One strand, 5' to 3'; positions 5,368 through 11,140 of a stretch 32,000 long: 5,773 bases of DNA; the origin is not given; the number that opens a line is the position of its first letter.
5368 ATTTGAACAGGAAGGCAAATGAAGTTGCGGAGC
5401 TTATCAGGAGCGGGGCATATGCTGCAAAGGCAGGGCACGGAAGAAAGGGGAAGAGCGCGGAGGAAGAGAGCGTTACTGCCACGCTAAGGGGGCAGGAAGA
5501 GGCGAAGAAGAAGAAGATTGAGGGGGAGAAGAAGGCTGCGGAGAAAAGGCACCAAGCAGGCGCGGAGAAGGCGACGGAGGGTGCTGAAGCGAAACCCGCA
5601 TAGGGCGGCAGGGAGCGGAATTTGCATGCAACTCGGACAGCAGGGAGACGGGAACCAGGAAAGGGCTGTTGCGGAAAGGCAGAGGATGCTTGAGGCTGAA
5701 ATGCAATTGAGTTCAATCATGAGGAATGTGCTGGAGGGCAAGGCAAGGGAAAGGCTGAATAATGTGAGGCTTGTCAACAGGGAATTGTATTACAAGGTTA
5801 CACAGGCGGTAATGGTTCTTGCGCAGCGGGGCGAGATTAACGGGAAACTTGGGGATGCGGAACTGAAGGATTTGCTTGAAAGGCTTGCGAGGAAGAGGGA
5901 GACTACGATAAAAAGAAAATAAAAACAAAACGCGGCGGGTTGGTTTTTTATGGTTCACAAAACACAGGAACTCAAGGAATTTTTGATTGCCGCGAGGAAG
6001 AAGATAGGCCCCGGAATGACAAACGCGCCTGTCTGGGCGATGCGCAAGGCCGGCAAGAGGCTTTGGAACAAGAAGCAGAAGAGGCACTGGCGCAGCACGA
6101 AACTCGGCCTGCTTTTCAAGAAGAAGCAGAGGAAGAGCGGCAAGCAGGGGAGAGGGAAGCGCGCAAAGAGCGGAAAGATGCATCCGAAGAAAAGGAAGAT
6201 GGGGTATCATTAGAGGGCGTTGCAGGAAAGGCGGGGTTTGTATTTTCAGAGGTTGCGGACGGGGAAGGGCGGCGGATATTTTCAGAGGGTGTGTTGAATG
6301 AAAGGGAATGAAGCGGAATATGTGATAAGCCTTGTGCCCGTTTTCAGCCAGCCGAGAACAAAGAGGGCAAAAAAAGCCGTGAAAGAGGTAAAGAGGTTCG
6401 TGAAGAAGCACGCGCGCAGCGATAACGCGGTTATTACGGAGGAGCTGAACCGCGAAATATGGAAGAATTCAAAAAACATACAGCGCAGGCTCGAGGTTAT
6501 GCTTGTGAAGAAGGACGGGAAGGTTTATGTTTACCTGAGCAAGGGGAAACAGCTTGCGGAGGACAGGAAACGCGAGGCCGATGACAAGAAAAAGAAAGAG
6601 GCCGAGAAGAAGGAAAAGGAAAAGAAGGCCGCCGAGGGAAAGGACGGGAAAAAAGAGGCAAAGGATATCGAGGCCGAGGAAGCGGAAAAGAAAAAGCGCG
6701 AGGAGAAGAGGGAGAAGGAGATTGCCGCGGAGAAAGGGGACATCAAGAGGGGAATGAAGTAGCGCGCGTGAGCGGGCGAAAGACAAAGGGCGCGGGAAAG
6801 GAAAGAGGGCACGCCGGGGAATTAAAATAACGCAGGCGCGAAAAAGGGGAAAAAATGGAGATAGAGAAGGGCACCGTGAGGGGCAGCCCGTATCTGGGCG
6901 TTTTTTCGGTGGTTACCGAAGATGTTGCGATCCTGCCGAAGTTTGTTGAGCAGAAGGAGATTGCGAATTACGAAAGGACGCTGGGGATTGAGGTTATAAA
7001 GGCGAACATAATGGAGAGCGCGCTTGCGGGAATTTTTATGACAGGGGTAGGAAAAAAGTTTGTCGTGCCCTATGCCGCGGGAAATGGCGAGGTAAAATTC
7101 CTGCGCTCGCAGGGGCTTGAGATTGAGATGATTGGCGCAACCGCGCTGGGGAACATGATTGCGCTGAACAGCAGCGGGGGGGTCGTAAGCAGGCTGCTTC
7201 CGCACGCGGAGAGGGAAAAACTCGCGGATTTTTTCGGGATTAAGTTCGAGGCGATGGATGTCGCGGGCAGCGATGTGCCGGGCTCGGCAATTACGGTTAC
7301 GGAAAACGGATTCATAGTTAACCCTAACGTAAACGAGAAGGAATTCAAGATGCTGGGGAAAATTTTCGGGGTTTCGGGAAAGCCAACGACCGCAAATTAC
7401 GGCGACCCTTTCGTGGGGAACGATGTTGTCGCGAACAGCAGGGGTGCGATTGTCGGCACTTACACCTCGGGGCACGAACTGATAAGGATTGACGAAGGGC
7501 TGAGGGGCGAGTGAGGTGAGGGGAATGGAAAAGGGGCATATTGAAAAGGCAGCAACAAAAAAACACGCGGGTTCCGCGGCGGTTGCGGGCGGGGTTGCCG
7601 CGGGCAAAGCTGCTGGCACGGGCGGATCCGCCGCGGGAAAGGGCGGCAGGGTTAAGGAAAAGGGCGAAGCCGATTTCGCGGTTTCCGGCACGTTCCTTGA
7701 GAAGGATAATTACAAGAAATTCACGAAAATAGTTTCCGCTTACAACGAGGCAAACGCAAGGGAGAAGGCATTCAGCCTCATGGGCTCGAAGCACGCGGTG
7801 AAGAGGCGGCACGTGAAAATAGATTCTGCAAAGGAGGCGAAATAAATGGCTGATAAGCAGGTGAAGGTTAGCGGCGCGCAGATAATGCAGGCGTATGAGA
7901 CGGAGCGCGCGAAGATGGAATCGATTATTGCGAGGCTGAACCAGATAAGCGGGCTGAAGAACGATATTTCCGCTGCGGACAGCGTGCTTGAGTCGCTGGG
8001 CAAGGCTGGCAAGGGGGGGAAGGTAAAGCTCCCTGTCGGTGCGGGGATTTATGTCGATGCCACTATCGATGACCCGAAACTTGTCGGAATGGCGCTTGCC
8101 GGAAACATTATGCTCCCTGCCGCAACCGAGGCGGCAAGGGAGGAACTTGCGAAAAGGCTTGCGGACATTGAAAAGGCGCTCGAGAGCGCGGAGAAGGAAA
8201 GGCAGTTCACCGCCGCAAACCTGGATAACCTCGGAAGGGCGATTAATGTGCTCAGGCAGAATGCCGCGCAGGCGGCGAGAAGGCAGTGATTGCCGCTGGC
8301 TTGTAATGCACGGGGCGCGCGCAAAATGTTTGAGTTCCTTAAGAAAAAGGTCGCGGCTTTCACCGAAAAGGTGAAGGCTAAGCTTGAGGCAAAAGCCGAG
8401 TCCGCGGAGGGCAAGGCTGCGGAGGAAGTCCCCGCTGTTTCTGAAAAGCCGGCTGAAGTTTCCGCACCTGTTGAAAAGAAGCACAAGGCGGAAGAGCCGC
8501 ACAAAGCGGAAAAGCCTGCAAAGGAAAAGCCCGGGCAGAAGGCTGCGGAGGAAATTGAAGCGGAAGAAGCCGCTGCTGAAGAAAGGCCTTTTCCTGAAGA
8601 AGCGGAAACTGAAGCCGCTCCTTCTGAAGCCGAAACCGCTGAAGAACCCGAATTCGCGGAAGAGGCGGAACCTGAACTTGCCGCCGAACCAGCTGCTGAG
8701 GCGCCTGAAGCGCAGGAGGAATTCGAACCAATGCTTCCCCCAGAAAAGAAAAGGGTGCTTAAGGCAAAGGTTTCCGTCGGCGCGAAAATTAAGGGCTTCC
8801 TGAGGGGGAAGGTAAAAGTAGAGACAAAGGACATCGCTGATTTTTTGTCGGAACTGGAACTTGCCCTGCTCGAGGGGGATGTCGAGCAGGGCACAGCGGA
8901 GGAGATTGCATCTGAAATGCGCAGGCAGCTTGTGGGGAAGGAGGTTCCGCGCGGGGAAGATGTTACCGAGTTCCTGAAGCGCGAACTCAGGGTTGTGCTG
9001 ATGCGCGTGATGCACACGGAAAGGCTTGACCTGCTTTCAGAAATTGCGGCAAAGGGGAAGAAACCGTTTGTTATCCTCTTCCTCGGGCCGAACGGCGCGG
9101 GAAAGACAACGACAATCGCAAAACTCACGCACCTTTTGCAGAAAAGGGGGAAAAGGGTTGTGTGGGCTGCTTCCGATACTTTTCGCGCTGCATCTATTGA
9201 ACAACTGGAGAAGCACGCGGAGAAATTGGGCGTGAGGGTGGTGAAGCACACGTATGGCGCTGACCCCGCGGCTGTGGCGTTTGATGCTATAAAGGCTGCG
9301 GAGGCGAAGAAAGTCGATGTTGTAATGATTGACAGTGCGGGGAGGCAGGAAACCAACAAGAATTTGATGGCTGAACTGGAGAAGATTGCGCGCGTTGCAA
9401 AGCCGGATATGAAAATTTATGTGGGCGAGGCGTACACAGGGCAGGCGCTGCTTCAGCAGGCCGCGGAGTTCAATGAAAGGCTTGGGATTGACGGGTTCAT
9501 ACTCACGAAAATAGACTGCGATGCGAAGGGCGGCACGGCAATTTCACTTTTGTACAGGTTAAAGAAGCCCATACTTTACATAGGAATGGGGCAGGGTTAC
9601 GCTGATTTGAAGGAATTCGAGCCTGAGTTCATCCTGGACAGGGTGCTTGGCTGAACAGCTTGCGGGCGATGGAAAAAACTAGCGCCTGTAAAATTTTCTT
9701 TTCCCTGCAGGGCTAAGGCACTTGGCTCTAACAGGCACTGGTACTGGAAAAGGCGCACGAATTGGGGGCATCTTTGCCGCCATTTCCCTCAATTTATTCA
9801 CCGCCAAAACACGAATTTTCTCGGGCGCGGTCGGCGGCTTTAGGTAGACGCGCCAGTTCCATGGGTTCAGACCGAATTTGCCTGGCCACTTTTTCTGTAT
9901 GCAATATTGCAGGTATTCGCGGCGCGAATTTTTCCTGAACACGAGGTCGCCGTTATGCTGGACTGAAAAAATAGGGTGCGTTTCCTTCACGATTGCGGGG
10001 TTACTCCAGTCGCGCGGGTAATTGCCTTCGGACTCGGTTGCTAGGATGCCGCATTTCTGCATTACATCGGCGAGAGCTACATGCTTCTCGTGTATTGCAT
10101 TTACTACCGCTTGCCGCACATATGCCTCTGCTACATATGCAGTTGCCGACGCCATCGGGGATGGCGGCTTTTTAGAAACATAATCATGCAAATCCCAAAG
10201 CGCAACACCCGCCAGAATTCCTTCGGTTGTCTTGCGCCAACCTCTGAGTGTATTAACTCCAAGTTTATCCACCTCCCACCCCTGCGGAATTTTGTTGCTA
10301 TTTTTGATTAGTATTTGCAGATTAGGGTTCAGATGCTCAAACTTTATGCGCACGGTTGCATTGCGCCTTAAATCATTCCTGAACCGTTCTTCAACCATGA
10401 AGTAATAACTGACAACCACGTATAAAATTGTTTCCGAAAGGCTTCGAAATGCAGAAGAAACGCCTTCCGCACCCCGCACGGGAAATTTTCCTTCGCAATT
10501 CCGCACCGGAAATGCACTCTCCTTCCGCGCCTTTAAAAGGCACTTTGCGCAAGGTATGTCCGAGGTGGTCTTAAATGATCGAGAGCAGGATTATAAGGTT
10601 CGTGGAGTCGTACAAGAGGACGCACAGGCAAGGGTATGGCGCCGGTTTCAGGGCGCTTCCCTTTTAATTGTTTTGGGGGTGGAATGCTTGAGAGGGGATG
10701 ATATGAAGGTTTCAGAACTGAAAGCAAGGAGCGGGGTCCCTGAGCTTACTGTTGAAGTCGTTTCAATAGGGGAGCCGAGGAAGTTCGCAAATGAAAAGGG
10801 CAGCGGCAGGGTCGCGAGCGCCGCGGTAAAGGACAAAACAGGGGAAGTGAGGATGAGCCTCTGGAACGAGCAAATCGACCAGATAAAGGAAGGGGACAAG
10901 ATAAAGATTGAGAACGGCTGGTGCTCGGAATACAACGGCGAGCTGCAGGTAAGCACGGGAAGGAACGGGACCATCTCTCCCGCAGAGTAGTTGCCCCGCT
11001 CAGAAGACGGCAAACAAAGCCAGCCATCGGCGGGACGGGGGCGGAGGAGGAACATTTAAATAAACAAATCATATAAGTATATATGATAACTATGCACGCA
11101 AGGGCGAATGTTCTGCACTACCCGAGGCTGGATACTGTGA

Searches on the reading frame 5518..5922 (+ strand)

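Call 11: search_protein_families(library=pfam, proteins=[window:5518-5922:+], max_evalue=0.001)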
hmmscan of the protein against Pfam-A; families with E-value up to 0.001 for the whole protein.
window:5518-5922:+ (134 aa): 1 family
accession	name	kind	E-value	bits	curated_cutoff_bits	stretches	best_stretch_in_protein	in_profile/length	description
PF01984.25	dsDNA_bind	-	2e-18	67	26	1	38-132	8-102/106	Double-stranded DNA-binding domain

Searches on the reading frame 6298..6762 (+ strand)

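Call 11: search_protein_families(library=pfam, proteins=[window:6298-6762:+], max_evalue=0.001)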
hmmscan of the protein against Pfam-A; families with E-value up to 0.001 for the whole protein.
window:6298-6762:+ (154 aa): 1 family
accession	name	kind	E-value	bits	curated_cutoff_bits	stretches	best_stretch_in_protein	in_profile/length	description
PF01198.24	Ribosomal_L31e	-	1.1e-10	42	25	1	7-73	6-74/82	Ribosomal protein L31e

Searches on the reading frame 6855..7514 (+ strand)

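Call 11: search_protein_families(library=pfam, proteins=[window:6855-7514:+], max_evalue=0.001)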
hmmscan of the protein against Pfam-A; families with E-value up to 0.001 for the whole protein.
window:6855-7514:+ (219 aa): 1 family
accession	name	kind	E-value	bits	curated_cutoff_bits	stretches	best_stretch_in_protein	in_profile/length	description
PF01912.23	eIF-6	-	1.4e-42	145.8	25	1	7-198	3-197/197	eIF-6 family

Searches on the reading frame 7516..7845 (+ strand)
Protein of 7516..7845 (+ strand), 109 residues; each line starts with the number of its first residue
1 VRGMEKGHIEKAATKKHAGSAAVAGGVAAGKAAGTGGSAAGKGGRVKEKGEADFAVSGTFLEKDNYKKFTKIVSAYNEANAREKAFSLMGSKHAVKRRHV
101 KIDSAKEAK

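Call 11: search_protein_families(library=pfam, proteins=[window:7516-7845:+], max_evalue=0.001)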
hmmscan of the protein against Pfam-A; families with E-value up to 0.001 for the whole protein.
window:7516-7845:+ (109 aa): 1 family
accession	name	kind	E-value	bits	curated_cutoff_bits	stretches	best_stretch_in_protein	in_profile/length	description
PF01775.22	Ribosomal_L18A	-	1.8e-15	57.4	22.9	1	54-104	4-57/59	Ribosomal proteins 50S-L18Ae/60S-L20/60S-L18A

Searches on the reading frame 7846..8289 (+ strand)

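Call 11: search_protein_families(library=pfam, proteins=[window:7846-8289:+], max_evalue=0.001)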
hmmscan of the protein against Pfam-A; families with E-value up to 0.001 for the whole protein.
window:7846-8289:+ (147 aa): 2 families
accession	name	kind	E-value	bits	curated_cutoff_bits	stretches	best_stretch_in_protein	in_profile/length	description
PF02996.22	Prefoldin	-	3.1e-15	56.6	23.2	1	22-136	3-117/120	Prefoldin subunit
PF01920.25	Prefoldin_2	-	5.1e-05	23.6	27.6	0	83-134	49-100/106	Prefoldin subunit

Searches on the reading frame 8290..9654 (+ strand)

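Call 11: search_protein_families(library=pfam, proteins=[window:8290-9654:+], max_evalue=0.001)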
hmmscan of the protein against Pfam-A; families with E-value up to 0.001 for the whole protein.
window:8290-9654:+ (454 aa): 13 families
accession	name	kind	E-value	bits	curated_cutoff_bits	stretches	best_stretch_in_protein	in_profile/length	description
PF00448.28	SRP54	-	7.7e-72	241.5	22.7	1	259-453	1-195/196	SRP54-type protein, GTPase domain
PF02881.24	SRP54_N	-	1e-10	42.1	22.4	1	164-233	2-75/75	SRP54-type protein, helical bundle domain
PF13604.12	AAA_30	-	9.7e-08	32.4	27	1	260-368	19-113/191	AAA domain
PF25199.1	nSTAND_NTPase5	-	3.9e-06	27.2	34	1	248-310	28-94/145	Novel STAND NTPase 5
PF01656.29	CbiA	-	2.4e-05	24.7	25.4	1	269-416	9-91/125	CobQ/CobB/MinD/ParA nucleotide binding domain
PF13401.12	AAA_22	-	7.3e-05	23.5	27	1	261-369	7-110/130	AAA domain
PF00005.33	ABC_tran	-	7.7e-05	23.8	25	1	261-337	13-80/137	ABC transporter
PF13207.12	AAA_17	-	0.00011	23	27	1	265-378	1-108/136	AAA domain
PF06414.18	Zeta_toxin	-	0.00012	22.1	22.3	1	254-345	11-99/199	Zeta toxin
PF19993.5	DO-GTPase2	-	0.00016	21.9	27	1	262-352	3-99/226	Double-GTPase 2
PF03308.22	MeaB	-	0.00022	20.8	23.1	1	244-296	18-70/273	Methylmalonyl Co-A mutase-associated GTPase MeaB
PF03976.20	PPK2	-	0.00085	19.4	22.3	0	246-302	19-74/229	Polyphosphate kinase 2 (PPK2)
PF02492.25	cobW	-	0.00089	19.3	20.7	0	261-410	2-155/180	CobW/HypB/UreG, nucleotide-binding domain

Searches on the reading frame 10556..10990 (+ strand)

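Call 11: search_protein_families(library=pfam, proteins=[window:10556-10990:+], max_evalue=0.001)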
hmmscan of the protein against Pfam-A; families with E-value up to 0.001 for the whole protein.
window:10556-10990:+ (144 aa): 2 families
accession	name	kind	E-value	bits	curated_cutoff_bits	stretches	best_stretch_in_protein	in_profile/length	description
PF21473.3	Ssb-like_OB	-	1.8e-08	34.9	24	1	66-141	12-96/97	Single-stranded DNA binding protein Ssb-like, OB fold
PF01336.31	tRNA_anti-codon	-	1.2e-07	32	27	1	72-132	11-67/75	OB-fold nucleic acid binding domain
